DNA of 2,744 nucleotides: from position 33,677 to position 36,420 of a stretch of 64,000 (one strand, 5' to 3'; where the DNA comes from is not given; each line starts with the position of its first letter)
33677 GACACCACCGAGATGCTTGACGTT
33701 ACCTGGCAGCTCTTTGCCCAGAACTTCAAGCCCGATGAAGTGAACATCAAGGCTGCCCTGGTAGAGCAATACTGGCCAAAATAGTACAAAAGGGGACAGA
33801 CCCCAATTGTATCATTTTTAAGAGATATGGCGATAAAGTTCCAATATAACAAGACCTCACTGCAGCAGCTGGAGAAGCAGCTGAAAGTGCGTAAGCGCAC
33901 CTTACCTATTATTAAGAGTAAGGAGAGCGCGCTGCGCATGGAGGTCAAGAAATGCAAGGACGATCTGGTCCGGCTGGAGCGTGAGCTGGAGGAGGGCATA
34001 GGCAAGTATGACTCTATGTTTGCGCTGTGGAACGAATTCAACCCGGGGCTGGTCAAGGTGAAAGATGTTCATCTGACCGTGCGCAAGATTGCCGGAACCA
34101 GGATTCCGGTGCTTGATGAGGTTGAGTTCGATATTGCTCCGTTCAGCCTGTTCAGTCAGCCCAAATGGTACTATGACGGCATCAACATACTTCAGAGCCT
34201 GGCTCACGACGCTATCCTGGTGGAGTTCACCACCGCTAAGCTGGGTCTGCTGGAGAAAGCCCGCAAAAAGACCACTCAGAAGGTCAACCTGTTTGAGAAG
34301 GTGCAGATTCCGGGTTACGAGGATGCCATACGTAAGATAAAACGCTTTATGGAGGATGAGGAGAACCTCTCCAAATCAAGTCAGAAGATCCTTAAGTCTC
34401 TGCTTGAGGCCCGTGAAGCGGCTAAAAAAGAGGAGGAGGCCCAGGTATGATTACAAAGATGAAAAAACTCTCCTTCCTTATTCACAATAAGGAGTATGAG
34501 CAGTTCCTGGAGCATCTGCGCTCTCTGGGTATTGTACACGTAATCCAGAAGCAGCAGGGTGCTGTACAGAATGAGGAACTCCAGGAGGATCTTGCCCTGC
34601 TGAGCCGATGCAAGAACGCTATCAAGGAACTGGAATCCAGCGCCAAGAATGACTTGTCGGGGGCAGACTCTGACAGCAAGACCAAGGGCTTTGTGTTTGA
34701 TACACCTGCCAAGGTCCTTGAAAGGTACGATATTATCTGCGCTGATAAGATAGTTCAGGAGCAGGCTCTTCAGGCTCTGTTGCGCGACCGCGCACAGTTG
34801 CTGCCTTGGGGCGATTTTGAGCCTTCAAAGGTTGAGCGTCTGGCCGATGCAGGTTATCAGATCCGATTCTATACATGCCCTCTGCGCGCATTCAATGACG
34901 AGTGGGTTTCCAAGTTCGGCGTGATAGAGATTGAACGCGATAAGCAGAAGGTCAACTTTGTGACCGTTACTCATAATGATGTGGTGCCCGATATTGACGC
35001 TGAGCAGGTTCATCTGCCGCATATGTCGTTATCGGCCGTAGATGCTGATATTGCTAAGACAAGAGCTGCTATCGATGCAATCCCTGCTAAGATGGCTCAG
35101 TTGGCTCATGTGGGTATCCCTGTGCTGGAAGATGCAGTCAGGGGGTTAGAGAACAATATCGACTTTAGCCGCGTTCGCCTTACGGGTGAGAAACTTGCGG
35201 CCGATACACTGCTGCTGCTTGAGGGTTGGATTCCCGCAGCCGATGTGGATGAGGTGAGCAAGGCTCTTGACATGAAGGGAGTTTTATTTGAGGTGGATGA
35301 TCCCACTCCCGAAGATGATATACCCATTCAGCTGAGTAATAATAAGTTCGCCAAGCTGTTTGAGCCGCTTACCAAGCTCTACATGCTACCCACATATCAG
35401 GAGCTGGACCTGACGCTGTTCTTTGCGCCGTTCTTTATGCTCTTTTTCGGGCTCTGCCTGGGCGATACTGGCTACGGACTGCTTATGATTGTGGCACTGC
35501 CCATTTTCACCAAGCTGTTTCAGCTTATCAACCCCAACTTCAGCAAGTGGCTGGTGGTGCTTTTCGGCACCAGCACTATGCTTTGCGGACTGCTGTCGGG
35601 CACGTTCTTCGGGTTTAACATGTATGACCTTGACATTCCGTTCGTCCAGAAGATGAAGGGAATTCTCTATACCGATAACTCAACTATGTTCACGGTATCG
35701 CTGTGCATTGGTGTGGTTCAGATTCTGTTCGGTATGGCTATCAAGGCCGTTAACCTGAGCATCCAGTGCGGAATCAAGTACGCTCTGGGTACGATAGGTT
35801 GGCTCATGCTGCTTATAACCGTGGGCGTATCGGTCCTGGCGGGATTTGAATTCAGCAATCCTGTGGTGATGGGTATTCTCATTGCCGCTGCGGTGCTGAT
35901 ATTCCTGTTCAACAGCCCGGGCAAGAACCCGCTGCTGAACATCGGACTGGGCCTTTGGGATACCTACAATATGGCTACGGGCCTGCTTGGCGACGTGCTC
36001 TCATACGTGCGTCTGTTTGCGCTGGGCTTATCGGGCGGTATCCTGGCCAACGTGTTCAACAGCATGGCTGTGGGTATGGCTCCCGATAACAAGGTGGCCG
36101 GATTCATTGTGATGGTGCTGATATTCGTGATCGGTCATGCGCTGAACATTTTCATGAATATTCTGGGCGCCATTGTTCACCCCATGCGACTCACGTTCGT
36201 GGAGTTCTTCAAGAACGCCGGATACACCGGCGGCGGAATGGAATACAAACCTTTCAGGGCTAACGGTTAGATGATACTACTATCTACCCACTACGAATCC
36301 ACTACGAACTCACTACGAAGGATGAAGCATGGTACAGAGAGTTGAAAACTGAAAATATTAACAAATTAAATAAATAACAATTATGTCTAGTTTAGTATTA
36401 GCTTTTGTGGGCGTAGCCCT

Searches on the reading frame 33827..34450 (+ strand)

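Call 64: search_protein_families(library=pfam, max_evalue=0.00001, proteins=[window:33827-34450:+])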
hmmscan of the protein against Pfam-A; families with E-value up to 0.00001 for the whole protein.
window:33827-34450:+ (207 aa): 1 family
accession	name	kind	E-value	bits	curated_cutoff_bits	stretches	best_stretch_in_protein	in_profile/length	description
PF01813.22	ATP-synt_D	-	6.5e-38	131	25.7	1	11-190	1-195/196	ATP synthase subunit D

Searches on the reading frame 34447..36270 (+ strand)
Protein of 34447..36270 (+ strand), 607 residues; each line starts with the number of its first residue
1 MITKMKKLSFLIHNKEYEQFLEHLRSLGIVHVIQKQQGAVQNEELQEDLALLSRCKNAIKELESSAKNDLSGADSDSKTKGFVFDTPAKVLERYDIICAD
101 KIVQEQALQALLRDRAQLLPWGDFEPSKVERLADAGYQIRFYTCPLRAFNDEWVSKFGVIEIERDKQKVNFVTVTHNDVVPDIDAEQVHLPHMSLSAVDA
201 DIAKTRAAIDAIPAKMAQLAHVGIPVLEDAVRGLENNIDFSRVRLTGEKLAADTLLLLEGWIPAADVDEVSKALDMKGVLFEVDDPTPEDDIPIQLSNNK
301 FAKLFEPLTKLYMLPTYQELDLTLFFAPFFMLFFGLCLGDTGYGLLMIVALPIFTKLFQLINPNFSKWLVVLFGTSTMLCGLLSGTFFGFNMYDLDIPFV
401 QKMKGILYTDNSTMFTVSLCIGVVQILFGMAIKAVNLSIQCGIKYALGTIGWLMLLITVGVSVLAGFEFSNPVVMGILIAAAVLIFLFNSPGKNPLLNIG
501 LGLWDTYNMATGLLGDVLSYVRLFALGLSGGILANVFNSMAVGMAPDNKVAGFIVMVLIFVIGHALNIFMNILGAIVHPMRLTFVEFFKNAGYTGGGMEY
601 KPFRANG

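Call 64: search_protein_families(library=pfam, max_evalue=0.00001, proteins=[window:34447-36270:+])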
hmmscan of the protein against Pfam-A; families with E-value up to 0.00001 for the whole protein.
window:34447-36270:+ (607 aa): 1 family
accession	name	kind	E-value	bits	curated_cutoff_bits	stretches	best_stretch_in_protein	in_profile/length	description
PF01496.24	V_ATPase_I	-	5.2e-20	71.5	30.7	2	518-604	723-814/815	V-type ATPase 116kDa subunit family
